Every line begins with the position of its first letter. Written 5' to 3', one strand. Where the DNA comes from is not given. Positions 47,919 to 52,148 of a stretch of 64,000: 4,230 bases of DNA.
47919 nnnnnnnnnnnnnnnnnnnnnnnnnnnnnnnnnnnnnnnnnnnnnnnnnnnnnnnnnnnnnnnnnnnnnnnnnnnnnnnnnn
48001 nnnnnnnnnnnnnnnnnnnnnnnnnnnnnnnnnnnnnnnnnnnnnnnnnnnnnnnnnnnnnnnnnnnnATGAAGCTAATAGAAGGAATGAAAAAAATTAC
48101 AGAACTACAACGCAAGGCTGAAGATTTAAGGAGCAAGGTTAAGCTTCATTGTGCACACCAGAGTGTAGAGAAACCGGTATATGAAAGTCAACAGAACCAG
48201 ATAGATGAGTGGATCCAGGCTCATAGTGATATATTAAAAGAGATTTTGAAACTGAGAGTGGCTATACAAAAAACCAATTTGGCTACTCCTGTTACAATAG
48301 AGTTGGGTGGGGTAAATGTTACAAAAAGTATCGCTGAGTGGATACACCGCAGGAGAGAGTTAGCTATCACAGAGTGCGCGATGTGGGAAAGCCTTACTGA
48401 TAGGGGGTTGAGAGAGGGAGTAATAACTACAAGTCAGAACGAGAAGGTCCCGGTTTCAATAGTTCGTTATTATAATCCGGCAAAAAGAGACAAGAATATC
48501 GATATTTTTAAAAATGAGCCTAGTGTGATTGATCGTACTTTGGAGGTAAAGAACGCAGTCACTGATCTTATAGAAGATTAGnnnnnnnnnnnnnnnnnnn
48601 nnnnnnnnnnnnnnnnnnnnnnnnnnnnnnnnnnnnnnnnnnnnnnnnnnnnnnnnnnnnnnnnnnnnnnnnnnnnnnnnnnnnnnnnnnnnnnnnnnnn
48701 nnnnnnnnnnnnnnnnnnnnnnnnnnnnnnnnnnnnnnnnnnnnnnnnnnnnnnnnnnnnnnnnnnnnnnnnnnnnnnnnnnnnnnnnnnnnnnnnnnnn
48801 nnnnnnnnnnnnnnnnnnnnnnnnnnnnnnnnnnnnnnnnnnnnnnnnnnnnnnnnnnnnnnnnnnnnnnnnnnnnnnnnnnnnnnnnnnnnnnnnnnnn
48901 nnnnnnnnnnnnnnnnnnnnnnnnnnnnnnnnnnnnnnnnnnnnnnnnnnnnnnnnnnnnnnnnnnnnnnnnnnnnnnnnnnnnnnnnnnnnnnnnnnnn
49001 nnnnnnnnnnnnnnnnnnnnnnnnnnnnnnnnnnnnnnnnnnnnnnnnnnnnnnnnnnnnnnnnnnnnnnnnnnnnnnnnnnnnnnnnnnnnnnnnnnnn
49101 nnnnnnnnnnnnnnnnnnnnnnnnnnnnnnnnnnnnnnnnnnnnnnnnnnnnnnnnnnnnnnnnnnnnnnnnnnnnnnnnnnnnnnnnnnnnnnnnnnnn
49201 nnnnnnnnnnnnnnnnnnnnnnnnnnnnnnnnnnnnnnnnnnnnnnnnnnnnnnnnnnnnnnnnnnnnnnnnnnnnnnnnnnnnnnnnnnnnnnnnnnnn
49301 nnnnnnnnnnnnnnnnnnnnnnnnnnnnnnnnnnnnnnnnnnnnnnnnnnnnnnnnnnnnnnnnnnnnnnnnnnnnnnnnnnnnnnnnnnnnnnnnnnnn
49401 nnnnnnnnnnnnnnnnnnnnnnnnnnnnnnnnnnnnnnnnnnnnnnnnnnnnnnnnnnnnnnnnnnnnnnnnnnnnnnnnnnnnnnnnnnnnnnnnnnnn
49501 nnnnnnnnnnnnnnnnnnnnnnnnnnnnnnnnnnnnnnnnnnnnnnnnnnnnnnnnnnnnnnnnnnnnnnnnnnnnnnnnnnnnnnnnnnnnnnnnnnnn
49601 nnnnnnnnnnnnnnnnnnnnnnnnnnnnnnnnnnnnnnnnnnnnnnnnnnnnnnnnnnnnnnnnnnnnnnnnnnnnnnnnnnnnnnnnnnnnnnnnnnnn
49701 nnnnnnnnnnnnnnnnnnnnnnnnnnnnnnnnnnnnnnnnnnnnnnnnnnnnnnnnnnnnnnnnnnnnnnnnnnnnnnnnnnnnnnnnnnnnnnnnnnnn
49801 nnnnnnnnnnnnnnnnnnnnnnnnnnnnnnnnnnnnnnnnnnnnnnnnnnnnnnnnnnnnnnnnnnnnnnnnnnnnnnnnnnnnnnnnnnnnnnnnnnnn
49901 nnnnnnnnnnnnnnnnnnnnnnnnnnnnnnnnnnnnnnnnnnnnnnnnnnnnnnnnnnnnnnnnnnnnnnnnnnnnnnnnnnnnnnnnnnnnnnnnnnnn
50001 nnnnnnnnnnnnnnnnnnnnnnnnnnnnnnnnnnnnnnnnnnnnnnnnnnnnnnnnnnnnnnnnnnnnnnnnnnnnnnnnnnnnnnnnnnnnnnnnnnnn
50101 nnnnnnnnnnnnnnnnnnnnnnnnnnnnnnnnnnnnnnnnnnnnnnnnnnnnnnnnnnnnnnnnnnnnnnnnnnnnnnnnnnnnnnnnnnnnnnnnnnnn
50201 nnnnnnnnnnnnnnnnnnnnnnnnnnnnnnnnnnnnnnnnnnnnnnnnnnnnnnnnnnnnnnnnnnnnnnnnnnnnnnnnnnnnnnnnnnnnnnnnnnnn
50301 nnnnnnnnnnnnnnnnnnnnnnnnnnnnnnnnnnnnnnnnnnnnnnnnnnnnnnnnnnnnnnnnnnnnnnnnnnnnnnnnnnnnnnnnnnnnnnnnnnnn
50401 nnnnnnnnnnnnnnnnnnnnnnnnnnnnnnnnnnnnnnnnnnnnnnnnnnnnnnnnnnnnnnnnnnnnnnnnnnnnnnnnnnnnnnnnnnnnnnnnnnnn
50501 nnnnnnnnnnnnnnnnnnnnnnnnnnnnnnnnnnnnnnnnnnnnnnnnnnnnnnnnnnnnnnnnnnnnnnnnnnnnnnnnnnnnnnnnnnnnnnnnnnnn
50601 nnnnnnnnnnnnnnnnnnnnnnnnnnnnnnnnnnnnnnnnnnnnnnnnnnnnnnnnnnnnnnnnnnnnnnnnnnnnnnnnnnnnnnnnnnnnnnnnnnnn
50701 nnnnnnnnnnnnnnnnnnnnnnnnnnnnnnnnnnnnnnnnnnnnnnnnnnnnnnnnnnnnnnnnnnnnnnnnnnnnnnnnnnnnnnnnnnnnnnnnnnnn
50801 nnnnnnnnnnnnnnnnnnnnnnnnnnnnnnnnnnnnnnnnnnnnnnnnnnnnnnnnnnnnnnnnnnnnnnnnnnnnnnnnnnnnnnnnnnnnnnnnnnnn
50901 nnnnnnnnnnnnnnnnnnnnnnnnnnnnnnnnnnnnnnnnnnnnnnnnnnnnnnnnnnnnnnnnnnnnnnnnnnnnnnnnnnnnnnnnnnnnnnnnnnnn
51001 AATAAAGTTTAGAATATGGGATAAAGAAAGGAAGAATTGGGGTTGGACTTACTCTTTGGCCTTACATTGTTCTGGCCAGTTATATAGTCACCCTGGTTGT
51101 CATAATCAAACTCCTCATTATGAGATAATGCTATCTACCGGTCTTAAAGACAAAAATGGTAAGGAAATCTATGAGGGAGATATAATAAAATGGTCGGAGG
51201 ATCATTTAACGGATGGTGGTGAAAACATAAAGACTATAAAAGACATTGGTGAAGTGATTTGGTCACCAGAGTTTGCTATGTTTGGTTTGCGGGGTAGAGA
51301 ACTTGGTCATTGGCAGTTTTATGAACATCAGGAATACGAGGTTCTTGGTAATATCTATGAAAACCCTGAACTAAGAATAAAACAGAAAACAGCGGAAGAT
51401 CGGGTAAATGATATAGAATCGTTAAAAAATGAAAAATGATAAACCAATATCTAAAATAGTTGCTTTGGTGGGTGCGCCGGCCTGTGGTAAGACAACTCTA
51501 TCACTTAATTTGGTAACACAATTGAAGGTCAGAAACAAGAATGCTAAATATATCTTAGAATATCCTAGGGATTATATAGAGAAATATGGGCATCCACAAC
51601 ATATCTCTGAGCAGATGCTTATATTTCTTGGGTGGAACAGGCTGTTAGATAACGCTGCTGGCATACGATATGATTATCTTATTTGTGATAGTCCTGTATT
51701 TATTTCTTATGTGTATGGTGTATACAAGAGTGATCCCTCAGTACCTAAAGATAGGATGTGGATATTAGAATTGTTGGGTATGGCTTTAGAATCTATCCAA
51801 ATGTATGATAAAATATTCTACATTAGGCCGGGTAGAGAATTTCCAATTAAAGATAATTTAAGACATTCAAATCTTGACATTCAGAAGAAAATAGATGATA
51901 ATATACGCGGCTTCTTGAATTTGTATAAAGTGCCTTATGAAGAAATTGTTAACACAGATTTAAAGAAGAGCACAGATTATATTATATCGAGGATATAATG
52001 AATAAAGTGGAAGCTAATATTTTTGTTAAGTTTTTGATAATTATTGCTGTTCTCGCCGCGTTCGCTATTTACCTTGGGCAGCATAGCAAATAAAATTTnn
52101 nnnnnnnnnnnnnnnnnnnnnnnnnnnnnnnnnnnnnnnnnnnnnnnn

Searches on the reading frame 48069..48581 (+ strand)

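Call 10: search_protein_families(library=pfam, proteins=[window:48069-48581:+], max_evalue=0.01)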
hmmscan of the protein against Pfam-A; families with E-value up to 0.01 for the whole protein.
window:48069-48581:+ (170 aa): 1 family
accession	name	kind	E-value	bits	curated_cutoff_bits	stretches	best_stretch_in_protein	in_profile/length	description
PF20935.2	DUF6847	-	2.8e-06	27.8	27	1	12-167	3-141/141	Family of unknown function (DUF6847)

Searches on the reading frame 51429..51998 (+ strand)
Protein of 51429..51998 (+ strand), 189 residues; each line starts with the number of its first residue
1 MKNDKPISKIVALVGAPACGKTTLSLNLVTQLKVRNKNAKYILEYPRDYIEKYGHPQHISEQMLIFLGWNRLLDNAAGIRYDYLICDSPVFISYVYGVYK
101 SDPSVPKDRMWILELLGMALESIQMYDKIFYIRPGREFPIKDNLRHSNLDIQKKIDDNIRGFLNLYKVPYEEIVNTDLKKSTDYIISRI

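Call 10: search_protein_families(library=pfam, proteins=[window:51429-51998:+], max_evalue=0.01)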
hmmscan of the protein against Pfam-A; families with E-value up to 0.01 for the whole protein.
window:51429-51998:+ (189 aa): 4 families
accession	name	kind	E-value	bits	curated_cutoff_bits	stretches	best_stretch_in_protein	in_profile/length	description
PF13521.12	AAA_28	-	2e-11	44.8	27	1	11-178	2-161/164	AAA domain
PF20720.3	nSTAND3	-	0.0029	17.7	27.2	1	9-53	18-61/155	Novel STAND NTPase 3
PF24883.2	NPHP3_N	-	0.0045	17.6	24.8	1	7-42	21-56/164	Nephrocystin 3, N-terminal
PF13173.12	AAA_14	-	0.0073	16.7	27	0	9-48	3-42/129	AAA domain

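Call 34: search_protein_families(library=phrogs, proteins=[window:51429-51998:+], max_evalue=0.01)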
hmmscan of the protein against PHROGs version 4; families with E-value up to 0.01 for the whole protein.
window:51429-51998:+ (189 aa): 3 families
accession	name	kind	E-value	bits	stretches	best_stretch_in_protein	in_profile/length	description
phrog_2107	-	other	1.1e-14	55.5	1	9-187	4-189/201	thymidylate kinase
phrog_3462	-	moron, auxiliary metabolic gene and host takeover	5.5e-09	36.7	1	9-163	167-311/346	nicotinamide-nucleotide adenylyltransferase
phrog_761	-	other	0.00025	21.8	1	5-144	16-153/362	thymidylate kinase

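Call 35: search_solved_structures(query=window:51429-51998:+, max_evalue=1, show_alignments=2)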
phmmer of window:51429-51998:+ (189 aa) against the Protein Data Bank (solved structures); distinct sequences matched with E-value up to 1: 6.
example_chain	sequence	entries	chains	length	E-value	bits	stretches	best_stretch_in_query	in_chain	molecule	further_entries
3cmu_A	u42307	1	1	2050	3.9e-09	39.9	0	6-42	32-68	Protein recA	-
3cmt_A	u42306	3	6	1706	1.7e-07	34.5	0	6-42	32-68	Protein recA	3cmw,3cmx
3cmv_A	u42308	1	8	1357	9.2e-06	28.9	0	6-42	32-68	Protein recA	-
3whb_A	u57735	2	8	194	0.45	13.6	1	143-186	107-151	Fatty acid metabolism regulator protein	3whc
1vi0_A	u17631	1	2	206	0.49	13.5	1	143-186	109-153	transcriptional regulator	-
6gye_A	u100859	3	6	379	0.94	12.6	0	7-54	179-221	Nicotinamide-nucleotide adenylyltransferase NadR family / Ribosylnicotinamide kinase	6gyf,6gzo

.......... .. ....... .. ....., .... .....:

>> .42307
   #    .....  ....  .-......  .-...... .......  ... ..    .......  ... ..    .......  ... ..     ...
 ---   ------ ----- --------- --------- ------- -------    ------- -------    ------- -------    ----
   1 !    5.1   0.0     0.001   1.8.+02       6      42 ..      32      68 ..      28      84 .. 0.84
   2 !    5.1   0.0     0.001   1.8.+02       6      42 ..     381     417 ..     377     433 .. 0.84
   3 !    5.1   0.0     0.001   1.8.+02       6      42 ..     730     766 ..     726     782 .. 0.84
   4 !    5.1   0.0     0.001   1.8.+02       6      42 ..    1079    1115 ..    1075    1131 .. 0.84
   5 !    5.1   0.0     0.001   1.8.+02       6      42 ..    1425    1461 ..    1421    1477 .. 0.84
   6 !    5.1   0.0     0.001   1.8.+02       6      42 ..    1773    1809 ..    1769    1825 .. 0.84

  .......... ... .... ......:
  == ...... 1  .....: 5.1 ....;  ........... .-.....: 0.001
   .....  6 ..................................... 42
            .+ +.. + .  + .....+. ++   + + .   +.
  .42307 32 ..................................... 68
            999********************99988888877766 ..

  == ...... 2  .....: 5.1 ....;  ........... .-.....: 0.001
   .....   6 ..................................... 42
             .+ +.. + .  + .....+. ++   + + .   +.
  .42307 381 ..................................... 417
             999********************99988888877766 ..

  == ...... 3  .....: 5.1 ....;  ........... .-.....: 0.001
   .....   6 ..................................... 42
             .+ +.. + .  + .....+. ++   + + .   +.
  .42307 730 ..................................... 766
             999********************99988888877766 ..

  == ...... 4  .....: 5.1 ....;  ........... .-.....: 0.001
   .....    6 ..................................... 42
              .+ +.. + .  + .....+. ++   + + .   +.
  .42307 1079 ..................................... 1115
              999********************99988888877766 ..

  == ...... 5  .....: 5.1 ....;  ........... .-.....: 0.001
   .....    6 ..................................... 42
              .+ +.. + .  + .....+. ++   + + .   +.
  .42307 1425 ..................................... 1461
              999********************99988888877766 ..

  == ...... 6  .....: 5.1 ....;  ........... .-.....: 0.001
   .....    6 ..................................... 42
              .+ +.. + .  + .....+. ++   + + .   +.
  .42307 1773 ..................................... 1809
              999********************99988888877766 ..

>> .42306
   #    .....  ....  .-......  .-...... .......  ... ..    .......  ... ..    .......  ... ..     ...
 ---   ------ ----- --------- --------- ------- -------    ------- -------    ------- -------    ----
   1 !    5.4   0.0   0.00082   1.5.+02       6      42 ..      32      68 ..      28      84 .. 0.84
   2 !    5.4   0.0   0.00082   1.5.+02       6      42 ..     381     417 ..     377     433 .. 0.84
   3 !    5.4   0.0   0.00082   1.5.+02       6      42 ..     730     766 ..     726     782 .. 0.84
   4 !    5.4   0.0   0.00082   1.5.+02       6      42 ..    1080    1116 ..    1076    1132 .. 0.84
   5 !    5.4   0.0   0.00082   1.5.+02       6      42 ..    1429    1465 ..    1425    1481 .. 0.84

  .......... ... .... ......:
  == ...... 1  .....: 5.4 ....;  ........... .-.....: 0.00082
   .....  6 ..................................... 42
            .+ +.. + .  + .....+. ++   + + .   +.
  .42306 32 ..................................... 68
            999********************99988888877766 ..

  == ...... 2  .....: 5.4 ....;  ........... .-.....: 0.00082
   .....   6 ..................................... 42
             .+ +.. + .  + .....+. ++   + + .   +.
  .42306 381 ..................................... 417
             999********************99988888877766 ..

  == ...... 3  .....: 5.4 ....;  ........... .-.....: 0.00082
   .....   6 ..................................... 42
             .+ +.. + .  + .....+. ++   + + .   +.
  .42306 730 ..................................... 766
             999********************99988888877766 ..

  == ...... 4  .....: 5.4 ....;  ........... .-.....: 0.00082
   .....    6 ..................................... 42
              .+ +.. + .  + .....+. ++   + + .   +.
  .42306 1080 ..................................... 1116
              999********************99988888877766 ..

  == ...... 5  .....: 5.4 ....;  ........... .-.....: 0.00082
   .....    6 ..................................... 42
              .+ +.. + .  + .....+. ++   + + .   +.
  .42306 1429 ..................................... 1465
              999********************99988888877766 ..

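Call 44: search_protein_families(library=ncbifam, proteins=[window:51429-51998:+], max_evalue=0.001)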
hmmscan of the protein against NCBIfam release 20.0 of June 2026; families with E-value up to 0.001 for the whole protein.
window:51429-51998:+ (189 aa): 2 families
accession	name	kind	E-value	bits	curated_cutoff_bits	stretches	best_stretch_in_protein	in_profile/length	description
TIGR01526.1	nadR_NMN_Atrans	equivalog_domain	0.00018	20.9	341.15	1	7-178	161-321/325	nicotinamide-nucleotide adenylyltransferase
NF006746.0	PRK09270.1-5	subfamily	0.00096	18.1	250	0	9-40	22-53/210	nucleoside/nucleotide kinase family protein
